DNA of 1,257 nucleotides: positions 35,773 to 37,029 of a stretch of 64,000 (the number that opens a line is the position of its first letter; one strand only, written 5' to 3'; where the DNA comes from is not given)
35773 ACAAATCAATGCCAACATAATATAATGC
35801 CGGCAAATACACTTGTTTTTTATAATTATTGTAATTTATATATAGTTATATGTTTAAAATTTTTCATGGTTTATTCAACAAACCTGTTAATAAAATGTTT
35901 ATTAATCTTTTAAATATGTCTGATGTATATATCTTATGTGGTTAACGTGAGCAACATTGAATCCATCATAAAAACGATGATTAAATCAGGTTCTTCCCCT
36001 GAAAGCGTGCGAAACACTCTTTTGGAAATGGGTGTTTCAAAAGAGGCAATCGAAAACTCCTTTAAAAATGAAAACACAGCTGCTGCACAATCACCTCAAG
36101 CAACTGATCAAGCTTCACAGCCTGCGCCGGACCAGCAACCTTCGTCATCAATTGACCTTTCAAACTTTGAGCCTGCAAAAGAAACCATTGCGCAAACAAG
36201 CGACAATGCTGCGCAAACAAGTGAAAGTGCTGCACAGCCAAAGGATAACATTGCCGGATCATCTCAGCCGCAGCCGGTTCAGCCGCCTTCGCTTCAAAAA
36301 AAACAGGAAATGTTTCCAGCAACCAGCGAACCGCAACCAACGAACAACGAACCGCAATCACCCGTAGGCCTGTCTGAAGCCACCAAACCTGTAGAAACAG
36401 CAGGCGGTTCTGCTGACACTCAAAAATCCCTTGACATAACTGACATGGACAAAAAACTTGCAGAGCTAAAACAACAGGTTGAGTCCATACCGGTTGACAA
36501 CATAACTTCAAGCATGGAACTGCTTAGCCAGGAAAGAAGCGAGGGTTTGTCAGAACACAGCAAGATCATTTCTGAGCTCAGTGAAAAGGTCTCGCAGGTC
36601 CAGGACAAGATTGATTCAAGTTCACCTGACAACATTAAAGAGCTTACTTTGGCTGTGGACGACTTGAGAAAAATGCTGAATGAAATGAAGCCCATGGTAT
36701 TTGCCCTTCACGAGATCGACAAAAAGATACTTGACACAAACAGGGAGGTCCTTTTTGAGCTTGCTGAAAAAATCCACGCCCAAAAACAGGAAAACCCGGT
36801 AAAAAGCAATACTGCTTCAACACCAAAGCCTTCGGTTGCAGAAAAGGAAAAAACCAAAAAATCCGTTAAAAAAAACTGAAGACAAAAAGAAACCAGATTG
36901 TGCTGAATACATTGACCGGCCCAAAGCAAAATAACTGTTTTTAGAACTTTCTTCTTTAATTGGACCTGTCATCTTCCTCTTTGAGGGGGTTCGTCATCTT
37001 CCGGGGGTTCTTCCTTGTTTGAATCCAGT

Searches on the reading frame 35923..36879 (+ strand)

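Call 12: search_protein_families(library=pfam, proteins=[window:35923-36879:+])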
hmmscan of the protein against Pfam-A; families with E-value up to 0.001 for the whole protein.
window:35923-36879:+ (318 aa): 0 families

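Call 53: search_protein_families(library=pfam, proteins=[window:35923-36879:+], max_evalue=0.1)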
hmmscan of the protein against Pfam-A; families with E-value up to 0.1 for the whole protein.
window:35923-36879:+ (318 aa): 3 families
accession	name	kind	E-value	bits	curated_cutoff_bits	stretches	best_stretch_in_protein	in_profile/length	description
PF20669.3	Exo70_N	-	0.013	16.2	23.9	1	213-259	6-51/83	Exocyst complex component Exo70 N-terminal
PF16088.10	BORCS7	-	0.088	13.5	27.3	1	7-49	26-68/103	BLOC-1-related complex sub-unit 7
PF07851.19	TMEM120A-B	-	0.093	12.4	29.8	0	179-258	11-88/324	TMEM120A/B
